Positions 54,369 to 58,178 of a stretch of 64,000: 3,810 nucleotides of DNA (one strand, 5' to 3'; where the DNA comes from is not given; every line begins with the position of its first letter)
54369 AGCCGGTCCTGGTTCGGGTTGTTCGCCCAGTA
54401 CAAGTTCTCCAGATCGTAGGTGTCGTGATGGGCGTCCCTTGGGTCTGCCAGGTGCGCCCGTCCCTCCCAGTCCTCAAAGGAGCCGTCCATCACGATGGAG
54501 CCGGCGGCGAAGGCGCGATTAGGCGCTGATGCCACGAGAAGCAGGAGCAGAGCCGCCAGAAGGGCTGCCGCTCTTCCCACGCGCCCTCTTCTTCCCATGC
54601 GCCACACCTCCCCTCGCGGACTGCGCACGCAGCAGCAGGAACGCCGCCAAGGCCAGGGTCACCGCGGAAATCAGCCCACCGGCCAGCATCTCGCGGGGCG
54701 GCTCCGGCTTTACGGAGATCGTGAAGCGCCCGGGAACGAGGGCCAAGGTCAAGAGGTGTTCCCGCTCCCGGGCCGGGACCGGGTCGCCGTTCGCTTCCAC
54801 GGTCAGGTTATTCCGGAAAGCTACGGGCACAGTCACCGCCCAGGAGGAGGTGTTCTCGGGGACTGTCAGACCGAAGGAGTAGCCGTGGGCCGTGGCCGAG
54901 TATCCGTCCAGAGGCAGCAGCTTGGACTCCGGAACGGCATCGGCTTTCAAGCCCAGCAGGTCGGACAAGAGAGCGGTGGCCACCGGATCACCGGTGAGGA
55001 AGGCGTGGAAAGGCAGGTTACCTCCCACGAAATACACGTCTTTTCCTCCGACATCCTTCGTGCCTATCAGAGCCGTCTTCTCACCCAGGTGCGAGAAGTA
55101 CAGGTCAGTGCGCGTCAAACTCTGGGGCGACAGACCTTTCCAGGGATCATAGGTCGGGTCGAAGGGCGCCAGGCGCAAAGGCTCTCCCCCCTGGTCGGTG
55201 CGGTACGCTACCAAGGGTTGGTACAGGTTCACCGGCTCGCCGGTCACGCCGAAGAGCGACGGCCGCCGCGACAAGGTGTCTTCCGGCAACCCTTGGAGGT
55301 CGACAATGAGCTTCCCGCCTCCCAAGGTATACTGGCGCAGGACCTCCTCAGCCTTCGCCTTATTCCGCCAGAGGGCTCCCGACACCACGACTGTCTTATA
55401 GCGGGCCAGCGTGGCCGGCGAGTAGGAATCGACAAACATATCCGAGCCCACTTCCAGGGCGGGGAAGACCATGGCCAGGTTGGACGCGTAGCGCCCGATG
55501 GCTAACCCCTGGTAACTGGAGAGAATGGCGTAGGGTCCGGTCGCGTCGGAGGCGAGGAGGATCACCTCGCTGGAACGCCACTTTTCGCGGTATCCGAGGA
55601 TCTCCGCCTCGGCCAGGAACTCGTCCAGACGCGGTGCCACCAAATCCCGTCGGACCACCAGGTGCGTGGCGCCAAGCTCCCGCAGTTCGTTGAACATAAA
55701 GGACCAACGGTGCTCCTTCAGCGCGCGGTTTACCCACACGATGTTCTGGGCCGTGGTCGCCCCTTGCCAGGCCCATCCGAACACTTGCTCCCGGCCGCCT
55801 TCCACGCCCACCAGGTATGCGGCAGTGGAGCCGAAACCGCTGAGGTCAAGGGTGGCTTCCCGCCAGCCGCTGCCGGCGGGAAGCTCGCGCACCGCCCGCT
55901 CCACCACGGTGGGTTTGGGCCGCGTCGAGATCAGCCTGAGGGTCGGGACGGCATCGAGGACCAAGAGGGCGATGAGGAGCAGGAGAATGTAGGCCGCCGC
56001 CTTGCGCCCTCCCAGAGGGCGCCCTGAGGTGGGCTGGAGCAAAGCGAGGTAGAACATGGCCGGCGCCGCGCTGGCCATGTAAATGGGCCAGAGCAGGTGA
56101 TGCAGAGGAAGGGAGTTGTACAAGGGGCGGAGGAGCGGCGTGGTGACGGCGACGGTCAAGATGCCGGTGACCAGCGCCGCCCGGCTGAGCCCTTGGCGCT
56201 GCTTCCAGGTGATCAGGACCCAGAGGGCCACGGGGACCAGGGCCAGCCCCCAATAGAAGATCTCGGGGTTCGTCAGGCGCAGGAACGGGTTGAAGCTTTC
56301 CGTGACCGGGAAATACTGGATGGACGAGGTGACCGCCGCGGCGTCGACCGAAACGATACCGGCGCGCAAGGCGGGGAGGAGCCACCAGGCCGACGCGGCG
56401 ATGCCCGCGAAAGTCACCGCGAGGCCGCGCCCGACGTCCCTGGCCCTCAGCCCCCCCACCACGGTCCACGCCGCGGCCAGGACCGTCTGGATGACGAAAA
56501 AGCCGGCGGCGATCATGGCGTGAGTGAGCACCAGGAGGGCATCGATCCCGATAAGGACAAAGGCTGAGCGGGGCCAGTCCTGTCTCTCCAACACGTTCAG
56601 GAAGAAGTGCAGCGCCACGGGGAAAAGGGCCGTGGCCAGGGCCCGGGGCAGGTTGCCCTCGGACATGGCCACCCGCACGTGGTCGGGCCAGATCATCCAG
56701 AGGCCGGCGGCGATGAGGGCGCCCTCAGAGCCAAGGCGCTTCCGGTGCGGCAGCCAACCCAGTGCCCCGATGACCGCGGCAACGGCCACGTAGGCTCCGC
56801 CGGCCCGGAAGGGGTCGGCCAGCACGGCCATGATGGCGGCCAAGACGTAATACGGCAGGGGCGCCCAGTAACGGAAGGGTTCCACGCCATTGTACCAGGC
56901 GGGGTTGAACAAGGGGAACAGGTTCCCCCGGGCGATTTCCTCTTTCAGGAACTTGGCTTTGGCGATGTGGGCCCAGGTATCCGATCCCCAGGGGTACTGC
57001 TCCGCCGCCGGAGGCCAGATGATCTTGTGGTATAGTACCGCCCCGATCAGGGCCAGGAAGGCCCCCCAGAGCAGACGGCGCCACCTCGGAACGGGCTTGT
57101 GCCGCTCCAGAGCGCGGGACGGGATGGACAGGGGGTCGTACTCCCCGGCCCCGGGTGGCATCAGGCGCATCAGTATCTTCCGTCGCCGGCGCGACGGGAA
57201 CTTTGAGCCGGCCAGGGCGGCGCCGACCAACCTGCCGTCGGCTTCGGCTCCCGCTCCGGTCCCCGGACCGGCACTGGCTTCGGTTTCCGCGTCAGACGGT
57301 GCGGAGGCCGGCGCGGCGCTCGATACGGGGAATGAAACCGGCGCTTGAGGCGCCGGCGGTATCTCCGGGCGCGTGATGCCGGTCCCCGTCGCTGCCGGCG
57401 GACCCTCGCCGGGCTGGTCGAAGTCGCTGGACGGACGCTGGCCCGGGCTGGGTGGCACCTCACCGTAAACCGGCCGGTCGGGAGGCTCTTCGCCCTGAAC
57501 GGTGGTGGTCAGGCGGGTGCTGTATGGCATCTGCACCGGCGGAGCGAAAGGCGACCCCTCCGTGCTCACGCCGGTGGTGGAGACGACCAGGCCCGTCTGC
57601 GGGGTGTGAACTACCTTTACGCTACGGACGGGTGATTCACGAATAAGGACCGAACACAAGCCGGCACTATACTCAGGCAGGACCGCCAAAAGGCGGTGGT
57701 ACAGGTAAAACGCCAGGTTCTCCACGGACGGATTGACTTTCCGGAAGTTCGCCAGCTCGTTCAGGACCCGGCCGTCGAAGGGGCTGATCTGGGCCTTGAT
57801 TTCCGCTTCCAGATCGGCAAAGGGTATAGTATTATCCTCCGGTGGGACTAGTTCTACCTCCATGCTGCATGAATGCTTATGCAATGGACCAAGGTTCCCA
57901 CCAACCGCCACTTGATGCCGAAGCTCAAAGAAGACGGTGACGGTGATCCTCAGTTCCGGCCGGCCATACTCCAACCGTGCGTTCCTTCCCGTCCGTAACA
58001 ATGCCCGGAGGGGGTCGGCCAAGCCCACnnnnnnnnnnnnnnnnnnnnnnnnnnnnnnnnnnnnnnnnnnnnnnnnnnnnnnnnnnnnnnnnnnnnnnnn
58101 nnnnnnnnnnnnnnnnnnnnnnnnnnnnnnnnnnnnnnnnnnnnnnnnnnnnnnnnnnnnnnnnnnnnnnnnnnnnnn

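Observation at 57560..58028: Soluble QueD/PTPS-fold domain fused to the N-terminus of a 1000-aa membrane protein; zinc histidines are kept and the catalytic Cys is lost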

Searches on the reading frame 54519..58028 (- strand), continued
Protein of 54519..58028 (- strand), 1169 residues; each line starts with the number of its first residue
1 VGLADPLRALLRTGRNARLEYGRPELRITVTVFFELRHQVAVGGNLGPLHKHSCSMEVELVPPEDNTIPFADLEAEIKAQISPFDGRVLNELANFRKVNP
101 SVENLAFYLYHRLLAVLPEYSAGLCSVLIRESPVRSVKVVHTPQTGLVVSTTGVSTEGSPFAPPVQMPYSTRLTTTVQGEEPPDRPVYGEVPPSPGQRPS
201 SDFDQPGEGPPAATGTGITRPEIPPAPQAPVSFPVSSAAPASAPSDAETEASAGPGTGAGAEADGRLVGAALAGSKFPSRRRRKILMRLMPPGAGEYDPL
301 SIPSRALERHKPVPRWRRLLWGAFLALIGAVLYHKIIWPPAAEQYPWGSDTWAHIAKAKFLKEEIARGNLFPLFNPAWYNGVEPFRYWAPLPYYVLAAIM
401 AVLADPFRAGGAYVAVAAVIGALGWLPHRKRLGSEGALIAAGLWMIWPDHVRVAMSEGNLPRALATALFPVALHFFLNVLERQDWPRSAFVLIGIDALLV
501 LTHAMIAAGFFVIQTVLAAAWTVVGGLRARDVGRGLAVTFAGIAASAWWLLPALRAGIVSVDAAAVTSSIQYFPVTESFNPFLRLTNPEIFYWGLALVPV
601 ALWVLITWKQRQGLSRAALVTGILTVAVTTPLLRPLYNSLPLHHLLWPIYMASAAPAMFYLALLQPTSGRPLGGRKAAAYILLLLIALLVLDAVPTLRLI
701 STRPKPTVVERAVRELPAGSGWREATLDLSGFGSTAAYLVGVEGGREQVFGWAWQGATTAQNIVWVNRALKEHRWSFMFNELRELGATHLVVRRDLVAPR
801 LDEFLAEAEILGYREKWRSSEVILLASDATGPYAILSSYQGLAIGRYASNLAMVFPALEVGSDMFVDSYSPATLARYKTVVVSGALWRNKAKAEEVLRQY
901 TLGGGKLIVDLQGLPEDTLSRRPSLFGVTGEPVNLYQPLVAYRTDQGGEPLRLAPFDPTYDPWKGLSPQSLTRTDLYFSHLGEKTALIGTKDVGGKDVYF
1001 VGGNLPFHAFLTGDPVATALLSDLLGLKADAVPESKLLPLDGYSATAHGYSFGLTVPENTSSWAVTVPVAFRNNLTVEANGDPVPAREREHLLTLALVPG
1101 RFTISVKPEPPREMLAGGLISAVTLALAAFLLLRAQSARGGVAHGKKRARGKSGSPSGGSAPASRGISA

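Call 46: predict_structure(alignment_id=A1)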
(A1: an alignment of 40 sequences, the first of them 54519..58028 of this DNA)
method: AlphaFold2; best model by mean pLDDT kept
length: 1169 residues; sequences in the alignment: 40
mean_pLDDT: 80.2   pTM: 0.72
mean pLDDT of the five models: 80.2, 78.8, 78.1, 78.0, 77.9
residues with pLDDT >= 90: 664; 70-90: 254; 50-70: 47; < 50: 204
segments of 3 or more residues with pLDDT < 50: 1-23, 143-278, 294-309, 754-758, 1148-1169
pLDDT, mean of each block of 10 residues (from residue 1): 38 35 67 89 74 92 75 90 90 84 92 91 92 84 38 29 32 30 32 35 36 29 30 29 29 34 32 40 56 48 41 82 94 90 81 91 95 86 78 96 94 94 95 93 86 80 94 97 92 97 93 97 96 97 96 81 77 88 82 90 96 96 92 90 84 86 86 82 94 81 83 85 90 87 87 53 87 95 95 96 97 95 94 94 96 96 95 95 97 98 98 92 97 95 86 94 96 96 95 97 97 96 97 95 94 92 85 92 92 92 95 94 96 88 52 39 33
secondary structure, 60 per line:
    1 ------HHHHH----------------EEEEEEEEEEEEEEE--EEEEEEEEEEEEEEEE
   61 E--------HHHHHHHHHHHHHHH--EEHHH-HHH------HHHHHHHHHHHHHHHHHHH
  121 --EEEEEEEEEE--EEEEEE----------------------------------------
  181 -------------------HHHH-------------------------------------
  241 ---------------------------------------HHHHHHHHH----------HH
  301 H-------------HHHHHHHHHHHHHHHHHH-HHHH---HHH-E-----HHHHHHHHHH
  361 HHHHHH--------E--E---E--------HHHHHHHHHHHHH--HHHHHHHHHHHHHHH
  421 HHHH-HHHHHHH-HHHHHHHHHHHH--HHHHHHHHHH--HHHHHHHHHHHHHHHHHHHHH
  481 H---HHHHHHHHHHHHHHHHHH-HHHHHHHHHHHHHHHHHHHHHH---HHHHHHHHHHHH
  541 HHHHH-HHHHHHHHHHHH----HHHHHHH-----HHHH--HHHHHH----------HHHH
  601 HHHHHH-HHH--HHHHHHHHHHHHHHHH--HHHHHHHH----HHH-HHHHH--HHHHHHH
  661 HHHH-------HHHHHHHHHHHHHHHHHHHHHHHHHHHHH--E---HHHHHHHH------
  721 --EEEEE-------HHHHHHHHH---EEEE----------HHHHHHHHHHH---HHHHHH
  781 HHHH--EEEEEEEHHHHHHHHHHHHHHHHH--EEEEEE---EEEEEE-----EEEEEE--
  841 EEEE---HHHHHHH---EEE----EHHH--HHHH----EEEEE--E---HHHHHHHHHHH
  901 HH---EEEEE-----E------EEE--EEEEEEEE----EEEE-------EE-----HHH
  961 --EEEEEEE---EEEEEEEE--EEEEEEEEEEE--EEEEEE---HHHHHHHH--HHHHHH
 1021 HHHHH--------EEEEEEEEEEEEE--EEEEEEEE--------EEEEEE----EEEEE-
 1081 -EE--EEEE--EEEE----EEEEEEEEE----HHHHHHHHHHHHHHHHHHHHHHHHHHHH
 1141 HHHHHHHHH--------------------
elements in order (helices of 4 or more, strands of 3 or more residues): H7-11 E28-42 E45-61 H70-84 H102-120 E123-132 E135-140 H200-203 H280-288 H315-332 H334-337 H351-366 H391-403 H406-424 H426-432 H434-445 H448-457 H460-481 H485-502 H504-525 H529-545 H547-558 H563-569 H575-578 H581-586 H597-606 H613-628 H631-638 H647-651 H654-664 H672-700 H707-714 E723-727 H735-743 E747-750 H761-771 H775-784 E787-793 H794-810 E813-818 E822-827 E833-838 E841-844 H848-854 E858-860 H871-874 E879-883 H890-902 E906-910 E923-925 E928-935 E940-943 E963-969 E973-980 E983-993 E996-1001 H1005-1012 H1015-1025 E1034-1046 E1049-1056 E1065-1070 E1075-1079 E1086-1089 E1092-1095 E1100-1108 H1113-1149

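Call 48: fold_search(model_id=the predicted structure, library=pdb)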
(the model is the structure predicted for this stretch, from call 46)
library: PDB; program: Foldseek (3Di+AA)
matches with E <= 10: 417; with E <= 0.001: 50
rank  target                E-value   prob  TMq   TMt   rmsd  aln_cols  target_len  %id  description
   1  6w98_A                4.8e-10  1.00  0.34  0.31  20.2       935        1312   14  Single-Particle Cryo-EM Structure of Arabinofuranosyltransferase AftD from Mycobacteria (released 2020-05-13)
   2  6wby                  8.7e-10  1.00  0.31  0.30  21.3       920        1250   14  Single-Particle Cryo-EM Structure of Arabinofuranosyltransferase AftD from Mycobacteria, Mutant R1389S Class 2 (released 2020-05-13)
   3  7oci_F                3.2e-08  1.00  0.30  0.51   8.1       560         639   14  Cryo-EM structure of yeast Ost6p containing oligosaccharyltransferase complex (released 2022-02-16)
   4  8age_A                1.1e-07  1.00  0.31  0.52   8.0       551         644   13  Structure of yeast oligosaccharylransferase complex with acceptor peptide bound (released 2022-12-07)
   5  8agb_A                1.5e-07  1.00  0.30  0.50  11.2       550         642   13  Structure of yeast oligosaccharylransferase complex with lipid-linked oligosaccharide bound (released 2022-12-07)
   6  9n9j_I                1.9e-07  1.00  0.29  0.46  11.5       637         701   10  Structure of a GRP94 folding intermediate engaged with a CCDC134- and FKBP11-bound secretory translocon (released 2025-11-19)
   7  8b6l_I                2.1e-07  1.00  0.27  0.43  17.2       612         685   10  Subtomogram average of the human Sec61-TRAP-OSTA-translocon (released 2022-12-07)
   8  8agc_A                7.3e-07  1.00  0.30  0.46   9.2       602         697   11  Structure of yeast oligosaccharylransferase complex with lipid-linked oligosaccharide and non-acceptor peptide bound (released 2022-12-07)
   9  6s7o_A                8.3e-07  1.00  0.28  0.46  12.1       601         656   12  Cryo-EM structure of human oligosaccharyltransferase complex OST-A (released 2019-12-18)
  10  6wbx                  9.4e-07  1.00  0.30  0.28  22.7       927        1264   14  Single-Particle Cryo-EM Structure of Arabinofuranosyltransferase AftD from Mycobacteria, Mutant R1389S Class 1 (released 2020-05-13)
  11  6ezn_F                1.1e-06  1.00  0.29  0.48  10.8       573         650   14  Cryo-EM structure of the yeast oligosaccharyltransferase (OST) complex (released 2018-01-17)
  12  3waj                  1.2e-06  1.00  0.27  0.38  13.5       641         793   14  Crystal structure of the Archaeoglobus fulgidus oligosaccharyltransferase (O29867_ARCFU) complex with Zn and sulfate (released 2013-10-30)
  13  7zlh_A                2.0e-06  1.00  0.29  0.48  11.0       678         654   11  Cryo-EM structure of C-mannosyltransferase CeDPY19, in apo state, bound to CMT2-Fab and anti-Fab nanobody (released 2023-01-11)
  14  8pn9_A                2.6e-06  1.00  0.29  0.48   9.5       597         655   10  Structure of human oligosaccharyltransferase OST-A complex bound to NGI-1 (released 2024-05-08)
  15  7zlg_A                3.8e-06  1.00  0.26  0.40  11.7       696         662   11  Cryo-EM structure of C-mannosyltransferase CeDPY19, in complex with acceptor peptide and bound to CMT2-Fab and anti-Fa (released 2023-01-11)
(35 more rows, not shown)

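Call 51: search_protein_families(library=pfam, proteins=[P0013, P0016], max_evalue=0.01)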
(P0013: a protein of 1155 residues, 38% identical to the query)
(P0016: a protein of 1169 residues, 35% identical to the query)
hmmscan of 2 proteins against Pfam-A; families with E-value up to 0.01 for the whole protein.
P0013 (1155 aa): 2 families
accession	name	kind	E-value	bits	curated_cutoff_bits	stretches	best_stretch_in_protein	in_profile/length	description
PF10131.15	PTPS_related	-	3.6e-160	534.9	26.4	1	400-1023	1-621/621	6-pyruvoyl-tetrahydropterin synthase related domain; membrane protein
PF01242.24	PTPS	-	1.2e-15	57.9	22.4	1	151-259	8-119/121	6-pyruvoyl tetrahydropterin synthase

P0016 (1169 aa): 3 families
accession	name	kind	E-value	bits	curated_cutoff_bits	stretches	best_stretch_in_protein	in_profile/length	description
PF10131.15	PTPS_related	-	1.6e-184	615.3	26.4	1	411-1036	1-621/621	6-pyruvoyl-tetrahydropterin synthase related domain; membrane protein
PF01242.24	PTPS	-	2.4e-15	57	22.4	1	162-265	9-115/121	6-pyruvoyl tetrahydropterin synthase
PF25243.1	WAV3_C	-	2.2e-05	24.6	39.1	1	57-108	15-68/76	E3 ubiquitin-protein ligase WAV3-like, C-terminal domain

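Call 60: search_protein_families(library=ncbifam, proteins=[P0027, P0030, P0003, P0007, P0042, P0011], max_evalue=0.001)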
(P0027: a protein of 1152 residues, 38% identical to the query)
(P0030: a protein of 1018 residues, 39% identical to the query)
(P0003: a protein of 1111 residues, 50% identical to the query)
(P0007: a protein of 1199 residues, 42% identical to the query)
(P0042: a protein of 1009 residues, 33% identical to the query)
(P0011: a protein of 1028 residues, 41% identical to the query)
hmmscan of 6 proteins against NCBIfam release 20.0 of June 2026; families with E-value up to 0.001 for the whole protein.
P0027 (1152 aa): 3 families
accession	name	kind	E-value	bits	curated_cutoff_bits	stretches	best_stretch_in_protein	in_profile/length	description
TIGR03112.1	6_pyr_pter_rel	hypoth_equivalog_domain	2.3e-23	82.6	69.35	1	149-259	2-110/113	6-pyruvoyl tetrahydropterin synthase-related domain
TIGR03367.1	queuosine_QueD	equivalog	1.6e-10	41.3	89.25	1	152-236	7-91/92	6-carboxytetrahydropterin synthase QueD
TIGR00039.1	6PTHBS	subfamily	3.1e-06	27.5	125.5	1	154-255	10-113/124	6-pyruvoyl tetrahydropterin synthase/6-carboxytetrahydropterin synthase family protein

P0030 (1018 aa): 2 families
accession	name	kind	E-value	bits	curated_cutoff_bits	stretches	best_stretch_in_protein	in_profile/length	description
TIGR03112.1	6_pyr_pter_rel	hypoth_equivalog_domain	1.2e-19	70.7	69.35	1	8-115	3-108/113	6-pyruvoyl tetrahydropterin synthase-related domain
TIGR03367.1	queuosine_QueD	equivalog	2e-06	28.1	89.25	1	6-94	3-91/92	6-carboxytetrahydropterin synthase QueD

P0003 (1111 aa): 2 families
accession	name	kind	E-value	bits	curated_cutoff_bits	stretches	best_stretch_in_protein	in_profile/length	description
TIGR03112.1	6_pyr_pter_rel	hypoth_equivalog_domain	3.3e-20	72.5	69.35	1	14-119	5-110/113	6-pyruvoyl tetrahydropterin synthase-related domain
TIGR03367.1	queuosine_QueD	equivalog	6.1e-05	23.4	89.25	1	24-95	17-90/92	6-carboxytetrahydropterin synthase QueD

P0007 (1199 aa): 2 families
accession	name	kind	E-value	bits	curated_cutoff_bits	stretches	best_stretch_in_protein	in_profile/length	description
TIGR03112.1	6_pyr_pter_rel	hypoth_equivalog_domain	9.1e-16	58.2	69.35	1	16-120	6-110/113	6-pyruvoyl tetrahydropterin synthase-related domain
TIGR03367.1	queuosine_QueD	equivalog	5.7e-07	29.9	89.25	1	27-96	19-90/92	6-carboxytetrahydropterin synthase QueD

P0042 (1009 aa): 2 families
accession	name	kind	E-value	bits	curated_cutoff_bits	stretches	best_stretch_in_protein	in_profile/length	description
TIGR03112.1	6_pyr_pter_rel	hypoth_equivalog_domain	1.3e-37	128.6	69.35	1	6-117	1-112/113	6-pyruvoyl tetrahydropterin synthase-related domain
TIGR03367.1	queuosine_QueD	equivalog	0.00015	22.1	89.25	1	8-92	4-91/92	6-carboxytetrahydropterin synthase QueD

P0011 (1028 aa): 2 families
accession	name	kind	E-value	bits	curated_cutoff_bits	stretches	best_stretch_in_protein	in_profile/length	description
TIGR03112.1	6_pyr_pter_rel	hypoth_equivalog_domain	3.1e-18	66.1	69.35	1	15-129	2-111/113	6-pyruvoyl tetrahydropterin synthase-related domain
TIGR03367.1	queuosine_QueD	equivalog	4.6e-06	27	89.25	1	17-104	5-90/92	6-carboxytetrahydropterin synthase QueD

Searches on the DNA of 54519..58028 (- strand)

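Call 57: search_rna_families(sources=[L039, L044, L047, L049, L040, L074], threshold=gathering)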
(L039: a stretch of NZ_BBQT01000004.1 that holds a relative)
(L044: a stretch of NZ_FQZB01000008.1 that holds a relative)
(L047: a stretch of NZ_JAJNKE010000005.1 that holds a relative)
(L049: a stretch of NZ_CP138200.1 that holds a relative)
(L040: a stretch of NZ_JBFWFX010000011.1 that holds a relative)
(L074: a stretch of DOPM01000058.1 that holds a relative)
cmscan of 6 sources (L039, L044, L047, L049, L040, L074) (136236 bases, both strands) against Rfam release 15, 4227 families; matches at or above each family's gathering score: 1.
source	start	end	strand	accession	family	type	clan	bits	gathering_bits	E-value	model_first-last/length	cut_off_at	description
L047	9458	9541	-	RF00005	tRNA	Gene; tRNA;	CL00001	55.5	29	6.7e-09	1-71/71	no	tRNA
